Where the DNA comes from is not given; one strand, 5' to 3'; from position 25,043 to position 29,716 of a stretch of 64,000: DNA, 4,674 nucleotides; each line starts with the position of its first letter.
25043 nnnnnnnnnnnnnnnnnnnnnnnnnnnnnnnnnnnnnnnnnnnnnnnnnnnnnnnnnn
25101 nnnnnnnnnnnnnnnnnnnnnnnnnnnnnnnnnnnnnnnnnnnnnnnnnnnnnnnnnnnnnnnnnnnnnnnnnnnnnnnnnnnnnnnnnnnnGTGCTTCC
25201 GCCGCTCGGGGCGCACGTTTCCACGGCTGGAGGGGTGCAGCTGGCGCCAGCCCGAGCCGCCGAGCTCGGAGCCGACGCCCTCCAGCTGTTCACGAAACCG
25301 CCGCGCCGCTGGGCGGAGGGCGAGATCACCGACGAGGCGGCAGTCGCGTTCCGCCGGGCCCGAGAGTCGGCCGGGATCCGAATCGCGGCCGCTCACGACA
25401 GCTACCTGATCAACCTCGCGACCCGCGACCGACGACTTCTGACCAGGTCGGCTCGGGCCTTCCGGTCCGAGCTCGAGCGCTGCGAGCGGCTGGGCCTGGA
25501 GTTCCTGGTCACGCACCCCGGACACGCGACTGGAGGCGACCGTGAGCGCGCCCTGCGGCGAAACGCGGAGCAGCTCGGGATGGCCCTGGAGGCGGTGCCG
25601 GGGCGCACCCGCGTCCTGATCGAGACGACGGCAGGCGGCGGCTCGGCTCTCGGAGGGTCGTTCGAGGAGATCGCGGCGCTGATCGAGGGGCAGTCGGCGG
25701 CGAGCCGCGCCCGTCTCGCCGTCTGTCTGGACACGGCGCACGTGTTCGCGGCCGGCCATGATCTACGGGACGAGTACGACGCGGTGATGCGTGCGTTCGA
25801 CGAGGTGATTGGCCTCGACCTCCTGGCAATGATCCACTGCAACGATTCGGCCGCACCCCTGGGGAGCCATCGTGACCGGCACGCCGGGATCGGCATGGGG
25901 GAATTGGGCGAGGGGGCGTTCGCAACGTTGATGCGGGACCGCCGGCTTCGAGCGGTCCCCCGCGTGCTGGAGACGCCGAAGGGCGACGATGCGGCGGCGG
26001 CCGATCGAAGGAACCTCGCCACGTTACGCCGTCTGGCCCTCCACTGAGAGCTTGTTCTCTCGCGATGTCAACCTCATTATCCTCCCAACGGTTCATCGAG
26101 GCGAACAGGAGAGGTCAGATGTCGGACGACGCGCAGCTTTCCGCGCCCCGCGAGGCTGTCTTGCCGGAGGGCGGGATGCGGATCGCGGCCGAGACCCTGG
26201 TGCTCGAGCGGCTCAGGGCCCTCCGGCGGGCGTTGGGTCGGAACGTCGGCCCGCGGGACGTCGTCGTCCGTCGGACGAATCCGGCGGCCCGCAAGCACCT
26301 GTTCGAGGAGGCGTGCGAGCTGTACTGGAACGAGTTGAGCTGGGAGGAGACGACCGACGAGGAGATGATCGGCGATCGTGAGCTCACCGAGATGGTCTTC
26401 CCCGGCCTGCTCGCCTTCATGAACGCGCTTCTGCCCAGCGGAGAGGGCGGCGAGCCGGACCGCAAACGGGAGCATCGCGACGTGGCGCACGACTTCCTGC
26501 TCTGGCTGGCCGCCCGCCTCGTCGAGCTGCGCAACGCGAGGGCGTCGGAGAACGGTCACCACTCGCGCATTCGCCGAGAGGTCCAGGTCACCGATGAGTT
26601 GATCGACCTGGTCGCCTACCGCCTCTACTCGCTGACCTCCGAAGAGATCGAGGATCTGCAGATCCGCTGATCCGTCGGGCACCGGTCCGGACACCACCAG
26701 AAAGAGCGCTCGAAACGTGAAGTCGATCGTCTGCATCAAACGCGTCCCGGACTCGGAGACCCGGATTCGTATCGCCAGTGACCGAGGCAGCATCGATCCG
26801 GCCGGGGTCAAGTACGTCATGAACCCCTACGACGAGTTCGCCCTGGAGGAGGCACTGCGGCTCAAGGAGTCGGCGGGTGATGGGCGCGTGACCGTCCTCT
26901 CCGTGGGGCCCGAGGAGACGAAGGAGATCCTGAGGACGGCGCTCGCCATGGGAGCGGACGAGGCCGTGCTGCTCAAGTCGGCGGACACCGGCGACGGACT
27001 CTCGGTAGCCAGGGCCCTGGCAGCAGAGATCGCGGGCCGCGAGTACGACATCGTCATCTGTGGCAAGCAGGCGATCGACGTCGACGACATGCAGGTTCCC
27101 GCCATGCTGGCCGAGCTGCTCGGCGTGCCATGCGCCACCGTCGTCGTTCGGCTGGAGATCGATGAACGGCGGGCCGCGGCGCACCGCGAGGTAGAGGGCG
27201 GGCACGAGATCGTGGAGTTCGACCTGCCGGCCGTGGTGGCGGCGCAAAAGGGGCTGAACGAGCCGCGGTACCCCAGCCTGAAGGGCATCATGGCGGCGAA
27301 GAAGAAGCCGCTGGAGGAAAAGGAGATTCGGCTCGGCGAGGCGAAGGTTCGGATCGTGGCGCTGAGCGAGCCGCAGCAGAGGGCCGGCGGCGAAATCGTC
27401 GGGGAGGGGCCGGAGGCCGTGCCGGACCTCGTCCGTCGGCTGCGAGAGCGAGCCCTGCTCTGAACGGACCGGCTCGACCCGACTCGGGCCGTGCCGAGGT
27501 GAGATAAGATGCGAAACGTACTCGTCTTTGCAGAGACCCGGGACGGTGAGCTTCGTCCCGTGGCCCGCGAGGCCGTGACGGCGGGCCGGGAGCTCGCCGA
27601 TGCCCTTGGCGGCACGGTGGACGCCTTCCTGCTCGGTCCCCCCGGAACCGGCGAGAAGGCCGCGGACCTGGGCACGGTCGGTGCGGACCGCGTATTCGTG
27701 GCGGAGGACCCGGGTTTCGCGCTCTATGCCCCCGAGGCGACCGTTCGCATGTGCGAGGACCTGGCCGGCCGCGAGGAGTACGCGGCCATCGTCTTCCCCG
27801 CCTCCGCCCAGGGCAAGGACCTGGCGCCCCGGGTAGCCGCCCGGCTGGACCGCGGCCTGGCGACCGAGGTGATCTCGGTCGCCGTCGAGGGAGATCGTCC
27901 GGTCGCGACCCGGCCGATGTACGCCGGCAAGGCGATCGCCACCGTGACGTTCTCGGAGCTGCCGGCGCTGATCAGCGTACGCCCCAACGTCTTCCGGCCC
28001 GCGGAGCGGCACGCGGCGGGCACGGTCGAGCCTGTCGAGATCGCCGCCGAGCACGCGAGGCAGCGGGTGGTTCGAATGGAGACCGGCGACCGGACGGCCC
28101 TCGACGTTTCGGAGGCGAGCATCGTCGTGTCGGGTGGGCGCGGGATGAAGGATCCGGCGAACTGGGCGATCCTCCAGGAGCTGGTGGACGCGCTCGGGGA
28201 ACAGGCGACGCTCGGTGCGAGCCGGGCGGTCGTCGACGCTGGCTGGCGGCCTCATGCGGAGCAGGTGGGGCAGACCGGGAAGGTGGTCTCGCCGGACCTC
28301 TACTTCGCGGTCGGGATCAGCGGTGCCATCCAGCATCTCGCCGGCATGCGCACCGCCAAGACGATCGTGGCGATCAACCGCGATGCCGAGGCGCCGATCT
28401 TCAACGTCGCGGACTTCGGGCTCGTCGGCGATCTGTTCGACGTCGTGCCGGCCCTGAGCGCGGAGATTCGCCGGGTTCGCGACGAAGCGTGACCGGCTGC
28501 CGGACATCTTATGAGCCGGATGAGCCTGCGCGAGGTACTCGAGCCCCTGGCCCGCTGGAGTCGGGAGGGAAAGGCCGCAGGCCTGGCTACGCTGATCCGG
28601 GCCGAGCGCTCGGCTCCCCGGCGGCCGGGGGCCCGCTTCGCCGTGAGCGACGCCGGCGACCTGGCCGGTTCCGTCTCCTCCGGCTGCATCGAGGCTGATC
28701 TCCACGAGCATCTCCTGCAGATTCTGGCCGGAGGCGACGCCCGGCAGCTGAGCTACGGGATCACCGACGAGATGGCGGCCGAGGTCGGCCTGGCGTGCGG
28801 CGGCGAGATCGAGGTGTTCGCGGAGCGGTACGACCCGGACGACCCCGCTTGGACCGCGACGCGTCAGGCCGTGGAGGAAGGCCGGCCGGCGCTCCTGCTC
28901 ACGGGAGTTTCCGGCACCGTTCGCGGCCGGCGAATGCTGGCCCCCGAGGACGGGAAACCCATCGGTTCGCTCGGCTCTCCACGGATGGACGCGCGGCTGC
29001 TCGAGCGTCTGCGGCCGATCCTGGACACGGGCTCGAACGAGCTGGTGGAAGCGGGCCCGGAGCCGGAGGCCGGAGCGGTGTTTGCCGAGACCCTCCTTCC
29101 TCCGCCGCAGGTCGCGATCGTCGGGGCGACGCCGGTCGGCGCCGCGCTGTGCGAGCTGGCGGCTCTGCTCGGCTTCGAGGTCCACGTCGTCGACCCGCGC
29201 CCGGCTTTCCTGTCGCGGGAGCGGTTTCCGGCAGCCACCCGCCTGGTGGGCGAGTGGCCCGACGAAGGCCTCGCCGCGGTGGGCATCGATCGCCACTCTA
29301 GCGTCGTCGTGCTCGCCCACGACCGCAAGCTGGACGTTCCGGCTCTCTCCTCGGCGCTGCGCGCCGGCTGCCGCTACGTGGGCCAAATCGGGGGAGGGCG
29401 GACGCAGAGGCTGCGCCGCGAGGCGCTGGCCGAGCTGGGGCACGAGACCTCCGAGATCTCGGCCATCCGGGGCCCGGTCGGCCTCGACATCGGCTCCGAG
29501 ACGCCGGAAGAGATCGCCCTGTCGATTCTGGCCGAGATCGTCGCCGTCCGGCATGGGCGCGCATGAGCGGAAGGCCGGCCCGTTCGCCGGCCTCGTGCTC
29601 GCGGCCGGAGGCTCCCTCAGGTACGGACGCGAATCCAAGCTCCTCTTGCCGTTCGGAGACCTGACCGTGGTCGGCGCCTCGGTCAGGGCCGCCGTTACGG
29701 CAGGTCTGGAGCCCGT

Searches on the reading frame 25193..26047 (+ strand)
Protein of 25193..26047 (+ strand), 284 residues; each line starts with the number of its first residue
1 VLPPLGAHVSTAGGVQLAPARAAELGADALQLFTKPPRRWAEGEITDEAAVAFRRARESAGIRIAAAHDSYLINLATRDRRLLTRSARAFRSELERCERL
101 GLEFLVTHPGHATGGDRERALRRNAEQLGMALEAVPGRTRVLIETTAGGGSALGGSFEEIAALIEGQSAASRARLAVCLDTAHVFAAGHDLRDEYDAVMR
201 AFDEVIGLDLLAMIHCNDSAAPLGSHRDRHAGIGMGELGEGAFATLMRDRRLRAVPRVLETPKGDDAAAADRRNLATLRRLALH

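Call 40: search_protein_families(library=pfam, proteins=[window:25193-26047:+], max_evalue=0.001)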
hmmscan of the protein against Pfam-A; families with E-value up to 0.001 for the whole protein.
window:25193-26047:+ (284 aa): 1 family
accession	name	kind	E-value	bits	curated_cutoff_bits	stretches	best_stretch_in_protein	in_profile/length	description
PF01261.30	AP_endonuc_2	-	6.7e-46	157.4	31.1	1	20-275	2-246/249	Xylose isomerase-like TIM barrel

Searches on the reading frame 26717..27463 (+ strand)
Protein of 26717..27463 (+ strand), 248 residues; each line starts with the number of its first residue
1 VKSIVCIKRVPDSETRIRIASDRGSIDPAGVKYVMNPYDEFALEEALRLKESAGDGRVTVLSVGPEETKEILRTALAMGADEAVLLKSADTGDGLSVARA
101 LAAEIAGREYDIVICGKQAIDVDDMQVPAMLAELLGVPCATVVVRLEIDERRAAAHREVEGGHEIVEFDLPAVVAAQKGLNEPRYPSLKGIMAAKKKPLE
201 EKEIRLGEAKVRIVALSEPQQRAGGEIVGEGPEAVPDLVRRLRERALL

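Call 40: search_protein_families(library=pfam, proteins=[window:26717-27463:+], max_evalue=0.001)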
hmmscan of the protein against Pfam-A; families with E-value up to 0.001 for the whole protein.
window:26717-27463:+ (248 aa): 1 family
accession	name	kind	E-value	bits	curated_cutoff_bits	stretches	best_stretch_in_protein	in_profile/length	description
PF01012.27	ETF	-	2.3e-43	148.5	26.7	1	26-203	4-177/181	Electron transfer flavoprotein domain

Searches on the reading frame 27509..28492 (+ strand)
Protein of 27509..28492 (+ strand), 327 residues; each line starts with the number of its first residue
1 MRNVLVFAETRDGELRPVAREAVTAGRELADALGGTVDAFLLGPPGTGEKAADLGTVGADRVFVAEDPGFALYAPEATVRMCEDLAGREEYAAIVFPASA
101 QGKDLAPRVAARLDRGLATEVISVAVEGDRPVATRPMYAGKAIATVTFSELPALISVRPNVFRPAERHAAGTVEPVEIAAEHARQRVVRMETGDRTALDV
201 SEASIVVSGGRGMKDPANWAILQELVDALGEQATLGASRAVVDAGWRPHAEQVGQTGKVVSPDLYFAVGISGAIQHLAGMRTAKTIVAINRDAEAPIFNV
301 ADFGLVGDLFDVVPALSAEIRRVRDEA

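Call 78: search_protein_families(library=pfam, proteins=[window:27509-28492:+], max_evalue=0.0001)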
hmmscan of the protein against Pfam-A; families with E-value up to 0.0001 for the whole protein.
window:27509-28492:+ (327 aa): 2 families
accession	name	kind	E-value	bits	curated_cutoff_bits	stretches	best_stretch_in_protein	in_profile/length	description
PF01012.27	ETF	-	5.5e-49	166.9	26.7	1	4-181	1-179/181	Electron transfer flavoprotein domain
PF00766.25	ETF_alpha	-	2.7e-34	117.4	27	1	199-281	1-81/81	Electron transfer flavoprotein FAD-binding domain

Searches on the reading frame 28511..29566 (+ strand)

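Call 78: search_protein_families(library=pfam, proteins=[window:28511-29566:+], max_evalue=0.0001)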
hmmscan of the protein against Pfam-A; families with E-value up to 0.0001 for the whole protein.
window:28511-29566:+ (351 aa): 2 families
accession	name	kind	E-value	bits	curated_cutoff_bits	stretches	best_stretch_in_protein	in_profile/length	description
PF13478.12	XdhC_C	-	6.3e-40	137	29.7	1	201-343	1-125/125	XdhC Rossmann domain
PF02625.21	XdhC_CoxI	-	7e-26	90.4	24.3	1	16-83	1-68/68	XdhC and CoxI family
